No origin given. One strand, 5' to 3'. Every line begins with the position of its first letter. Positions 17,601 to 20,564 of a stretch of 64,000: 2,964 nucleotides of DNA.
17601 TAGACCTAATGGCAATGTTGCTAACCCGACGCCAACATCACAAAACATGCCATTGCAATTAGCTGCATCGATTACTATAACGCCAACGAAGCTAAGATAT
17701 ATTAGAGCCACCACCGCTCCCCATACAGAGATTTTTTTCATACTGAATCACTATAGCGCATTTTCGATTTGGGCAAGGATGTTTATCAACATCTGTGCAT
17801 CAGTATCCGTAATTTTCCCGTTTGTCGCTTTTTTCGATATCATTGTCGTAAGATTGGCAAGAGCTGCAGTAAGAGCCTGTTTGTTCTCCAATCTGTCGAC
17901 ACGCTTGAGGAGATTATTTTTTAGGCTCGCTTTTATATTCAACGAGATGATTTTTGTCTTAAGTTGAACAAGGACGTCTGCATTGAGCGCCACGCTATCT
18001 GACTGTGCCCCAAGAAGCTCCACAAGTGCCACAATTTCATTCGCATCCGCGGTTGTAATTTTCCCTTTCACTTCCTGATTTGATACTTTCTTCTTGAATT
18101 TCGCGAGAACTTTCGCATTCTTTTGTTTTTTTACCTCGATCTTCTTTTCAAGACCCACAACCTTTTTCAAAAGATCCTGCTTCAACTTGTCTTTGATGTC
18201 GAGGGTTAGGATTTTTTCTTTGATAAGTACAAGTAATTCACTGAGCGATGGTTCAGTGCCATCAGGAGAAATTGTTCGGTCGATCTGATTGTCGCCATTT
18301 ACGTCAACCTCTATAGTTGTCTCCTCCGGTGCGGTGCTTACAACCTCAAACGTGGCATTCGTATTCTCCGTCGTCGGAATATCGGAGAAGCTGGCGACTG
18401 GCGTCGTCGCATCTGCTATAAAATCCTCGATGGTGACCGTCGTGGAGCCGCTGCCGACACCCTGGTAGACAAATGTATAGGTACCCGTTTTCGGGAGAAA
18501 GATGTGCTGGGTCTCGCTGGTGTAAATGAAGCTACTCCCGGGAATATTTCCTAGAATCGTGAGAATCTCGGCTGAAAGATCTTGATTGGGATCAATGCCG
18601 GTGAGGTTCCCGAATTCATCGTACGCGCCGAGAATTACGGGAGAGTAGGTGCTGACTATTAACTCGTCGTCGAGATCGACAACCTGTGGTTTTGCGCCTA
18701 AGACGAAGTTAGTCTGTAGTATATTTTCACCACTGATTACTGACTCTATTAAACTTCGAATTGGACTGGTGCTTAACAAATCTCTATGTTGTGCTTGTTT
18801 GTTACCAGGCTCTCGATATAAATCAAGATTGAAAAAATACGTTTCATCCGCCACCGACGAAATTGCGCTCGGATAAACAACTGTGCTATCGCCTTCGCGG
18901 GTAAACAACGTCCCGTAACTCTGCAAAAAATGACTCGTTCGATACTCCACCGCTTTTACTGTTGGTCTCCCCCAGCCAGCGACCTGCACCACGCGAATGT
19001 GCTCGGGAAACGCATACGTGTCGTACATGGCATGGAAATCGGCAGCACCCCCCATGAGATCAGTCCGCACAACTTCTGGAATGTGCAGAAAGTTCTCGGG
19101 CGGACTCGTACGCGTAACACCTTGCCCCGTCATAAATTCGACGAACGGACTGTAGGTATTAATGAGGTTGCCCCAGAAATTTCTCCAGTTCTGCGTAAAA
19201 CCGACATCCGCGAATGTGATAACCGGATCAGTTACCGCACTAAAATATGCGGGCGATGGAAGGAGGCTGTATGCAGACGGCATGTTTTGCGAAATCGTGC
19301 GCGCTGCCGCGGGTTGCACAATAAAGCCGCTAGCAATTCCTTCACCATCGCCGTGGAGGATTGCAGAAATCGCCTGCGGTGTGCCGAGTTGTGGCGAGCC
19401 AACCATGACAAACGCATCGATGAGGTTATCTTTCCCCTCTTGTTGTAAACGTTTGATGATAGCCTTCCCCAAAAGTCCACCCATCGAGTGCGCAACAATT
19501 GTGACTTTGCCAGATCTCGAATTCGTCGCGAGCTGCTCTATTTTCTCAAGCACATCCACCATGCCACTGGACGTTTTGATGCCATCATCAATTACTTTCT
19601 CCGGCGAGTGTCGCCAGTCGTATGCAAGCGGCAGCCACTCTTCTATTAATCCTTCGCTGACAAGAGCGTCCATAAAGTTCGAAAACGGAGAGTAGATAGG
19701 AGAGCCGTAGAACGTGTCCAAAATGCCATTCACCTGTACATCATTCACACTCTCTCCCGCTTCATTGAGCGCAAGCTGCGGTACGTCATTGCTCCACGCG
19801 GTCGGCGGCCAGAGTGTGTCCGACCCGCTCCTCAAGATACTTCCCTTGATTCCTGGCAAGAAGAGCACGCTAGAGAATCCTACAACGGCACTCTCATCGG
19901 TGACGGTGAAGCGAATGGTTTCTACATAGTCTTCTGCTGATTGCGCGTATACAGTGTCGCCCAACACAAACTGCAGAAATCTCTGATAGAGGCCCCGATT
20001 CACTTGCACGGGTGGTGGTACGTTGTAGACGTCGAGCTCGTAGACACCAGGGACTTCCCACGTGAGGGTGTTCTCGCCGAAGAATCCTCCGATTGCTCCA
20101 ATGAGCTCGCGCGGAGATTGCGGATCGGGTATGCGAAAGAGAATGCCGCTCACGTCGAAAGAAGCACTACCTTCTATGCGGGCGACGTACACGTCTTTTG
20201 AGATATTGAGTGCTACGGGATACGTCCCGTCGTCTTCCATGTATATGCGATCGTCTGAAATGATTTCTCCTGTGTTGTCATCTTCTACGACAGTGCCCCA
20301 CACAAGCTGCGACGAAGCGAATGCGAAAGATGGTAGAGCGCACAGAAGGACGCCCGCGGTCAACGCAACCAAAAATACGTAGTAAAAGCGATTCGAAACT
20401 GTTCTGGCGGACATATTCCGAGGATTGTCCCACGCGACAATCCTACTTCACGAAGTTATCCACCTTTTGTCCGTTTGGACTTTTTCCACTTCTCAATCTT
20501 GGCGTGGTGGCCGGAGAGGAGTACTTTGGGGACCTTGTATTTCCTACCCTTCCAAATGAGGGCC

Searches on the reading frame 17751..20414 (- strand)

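Call 81: search_protein_families(library=pfam, proteins=[window:17751-20414:-], max_evalue=0.00001)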
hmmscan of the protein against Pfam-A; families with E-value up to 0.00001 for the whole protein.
window:17751-20414:- (887 aa): 1 family
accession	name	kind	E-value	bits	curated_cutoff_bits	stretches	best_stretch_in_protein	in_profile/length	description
PF02450.21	LCAT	-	1.1e-18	68.1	21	1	241-386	66-203/392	Lecithin:cholesterol acyltransferase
